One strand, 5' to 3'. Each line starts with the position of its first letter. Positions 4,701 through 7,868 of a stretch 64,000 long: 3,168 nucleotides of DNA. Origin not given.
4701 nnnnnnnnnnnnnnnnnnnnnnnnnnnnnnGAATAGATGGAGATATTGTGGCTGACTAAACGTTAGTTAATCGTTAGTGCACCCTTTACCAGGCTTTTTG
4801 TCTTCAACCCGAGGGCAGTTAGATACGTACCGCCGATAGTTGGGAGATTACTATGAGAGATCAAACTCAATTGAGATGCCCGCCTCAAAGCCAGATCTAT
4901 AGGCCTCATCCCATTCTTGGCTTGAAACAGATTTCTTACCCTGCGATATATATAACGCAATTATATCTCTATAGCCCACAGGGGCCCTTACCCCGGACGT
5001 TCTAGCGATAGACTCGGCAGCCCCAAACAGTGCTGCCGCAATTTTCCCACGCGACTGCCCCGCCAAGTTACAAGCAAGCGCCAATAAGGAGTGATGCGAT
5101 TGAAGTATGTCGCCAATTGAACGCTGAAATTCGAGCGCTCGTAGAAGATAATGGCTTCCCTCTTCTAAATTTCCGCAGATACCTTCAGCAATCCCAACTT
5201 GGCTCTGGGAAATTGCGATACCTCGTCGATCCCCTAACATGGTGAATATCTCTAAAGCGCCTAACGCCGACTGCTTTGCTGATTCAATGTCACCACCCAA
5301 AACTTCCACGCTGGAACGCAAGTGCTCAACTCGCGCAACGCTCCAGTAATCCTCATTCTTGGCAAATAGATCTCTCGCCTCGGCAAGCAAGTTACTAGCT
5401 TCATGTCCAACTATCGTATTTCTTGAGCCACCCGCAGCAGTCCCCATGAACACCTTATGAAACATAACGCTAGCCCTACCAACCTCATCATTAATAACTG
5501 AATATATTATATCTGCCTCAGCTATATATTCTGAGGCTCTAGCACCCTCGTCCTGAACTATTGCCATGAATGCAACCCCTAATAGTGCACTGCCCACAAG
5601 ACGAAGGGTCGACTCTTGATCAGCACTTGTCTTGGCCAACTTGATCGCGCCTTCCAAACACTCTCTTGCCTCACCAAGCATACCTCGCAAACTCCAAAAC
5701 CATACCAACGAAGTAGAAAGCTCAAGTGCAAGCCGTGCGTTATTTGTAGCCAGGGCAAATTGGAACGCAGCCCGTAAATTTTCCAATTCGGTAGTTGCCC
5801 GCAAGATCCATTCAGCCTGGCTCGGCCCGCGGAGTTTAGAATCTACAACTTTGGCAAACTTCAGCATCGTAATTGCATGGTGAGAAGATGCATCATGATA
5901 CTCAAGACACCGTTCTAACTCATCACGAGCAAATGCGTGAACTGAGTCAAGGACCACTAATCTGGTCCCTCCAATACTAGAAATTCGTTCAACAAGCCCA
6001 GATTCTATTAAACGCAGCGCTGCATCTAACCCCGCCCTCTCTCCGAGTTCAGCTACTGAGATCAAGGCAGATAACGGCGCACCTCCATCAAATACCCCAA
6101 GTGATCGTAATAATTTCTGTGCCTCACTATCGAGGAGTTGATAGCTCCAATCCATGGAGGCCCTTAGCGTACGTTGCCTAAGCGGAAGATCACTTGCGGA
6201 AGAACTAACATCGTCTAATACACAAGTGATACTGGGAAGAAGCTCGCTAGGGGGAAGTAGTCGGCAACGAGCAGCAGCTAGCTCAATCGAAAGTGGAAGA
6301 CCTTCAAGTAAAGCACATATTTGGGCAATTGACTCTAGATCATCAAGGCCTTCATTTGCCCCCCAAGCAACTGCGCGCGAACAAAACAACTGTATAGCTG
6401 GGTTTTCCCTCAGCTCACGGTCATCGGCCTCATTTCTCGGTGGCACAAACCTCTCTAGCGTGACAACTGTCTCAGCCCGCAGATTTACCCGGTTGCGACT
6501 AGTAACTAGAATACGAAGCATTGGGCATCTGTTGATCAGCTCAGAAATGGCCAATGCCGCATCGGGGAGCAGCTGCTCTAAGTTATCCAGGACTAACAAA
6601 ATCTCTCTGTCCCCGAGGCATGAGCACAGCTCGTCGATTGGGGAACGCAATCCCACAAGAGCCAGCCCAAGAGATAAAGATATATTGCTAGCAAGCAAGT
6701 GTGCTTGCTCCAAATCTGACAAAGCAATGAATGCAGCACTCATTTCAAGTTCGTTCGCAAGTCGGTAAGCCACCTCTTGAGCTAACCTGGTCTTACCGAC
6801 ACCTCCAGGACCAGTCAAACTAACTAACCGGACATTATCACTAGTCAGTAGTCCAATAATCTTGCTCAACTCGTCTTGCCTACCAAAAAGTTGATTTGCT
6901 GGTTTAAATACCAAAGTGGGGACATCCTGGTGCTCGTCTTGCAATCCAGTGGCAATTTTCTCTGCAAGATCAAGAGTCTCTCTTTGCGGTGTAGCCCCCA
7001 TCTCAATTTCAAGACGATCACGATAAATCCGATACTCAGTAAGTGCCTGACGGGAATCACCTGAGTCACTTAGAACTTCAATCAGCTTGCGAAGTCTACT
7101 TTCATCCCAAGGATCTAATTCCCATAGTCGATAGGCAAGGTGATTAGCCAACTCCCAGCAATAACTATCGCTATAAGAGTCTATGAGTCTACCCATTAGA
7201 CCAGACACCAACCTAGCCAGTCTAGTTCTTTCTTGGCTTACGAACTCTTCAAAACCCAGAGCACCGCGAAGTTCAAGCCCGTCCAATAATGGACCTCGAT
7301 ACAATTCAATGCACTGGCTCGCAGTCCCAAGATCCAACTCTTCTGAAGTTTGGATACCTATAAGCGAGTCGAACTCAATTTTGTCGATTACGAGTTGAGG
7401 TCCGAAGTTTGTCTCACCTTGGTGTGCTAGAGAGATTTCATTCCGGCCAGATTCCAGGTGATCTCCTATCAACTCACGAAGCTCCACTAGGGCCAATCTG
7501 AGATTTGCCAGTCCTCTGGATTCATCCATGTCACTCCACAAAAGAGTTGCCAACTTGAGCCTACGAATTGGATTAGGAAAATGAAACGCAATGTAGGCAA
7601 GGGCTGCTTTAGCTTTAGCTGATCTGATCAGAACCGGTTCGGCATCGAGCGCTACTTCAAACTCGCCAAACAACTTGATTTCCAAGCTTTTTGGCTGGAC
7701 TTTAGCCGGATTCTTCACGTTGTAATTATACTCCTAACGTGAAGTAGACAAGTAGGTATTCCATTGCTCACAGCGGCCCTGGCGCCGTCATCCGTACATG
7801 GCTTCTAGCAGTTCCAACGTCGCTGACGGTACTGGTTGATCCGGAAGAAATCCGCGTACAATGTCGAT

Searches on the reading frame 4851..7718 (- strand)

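Call 41: search_protein_families(library=pfam, proteins=[window:4851-7718:-], max_evalue=0.001)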
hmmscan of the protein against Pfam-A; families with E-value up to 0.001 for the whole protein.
window:4851-7718:- (955 aa): 7 families
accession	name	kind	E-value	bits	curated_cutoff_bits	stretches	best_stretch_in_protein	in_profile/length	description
PF03704.23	BTAD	-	2.4e-12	47.9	22.1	1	133-255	29-145/146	Bacterial transcriptional activator domain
PF00931.28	NB-ARC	-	1.5e-10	41.2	23.5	1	281-483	2-203/248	NB-ARC domain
PF13401.12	AAA_22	-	1.4e-06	29.1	27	1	297-404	6-120/130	AAA domain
PF13191.12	AAA_16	-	4.4e-06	27.7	32.6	1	276-394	1-155/167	AAA ATPase domain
PF05729.18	NACHT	-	2.8e-05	24.4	26.7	1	297-412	1-133/167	NACHT domain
PF25199.1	nSTAND_NTPase5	-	0.00058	20.1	34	0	289-410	34-135/145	Novel STAND NTPase 5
PF01637.24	ATPase_2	-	0.00094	19.5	33.2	0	278-331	2-54/225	ATPase domain predominantly from Archaea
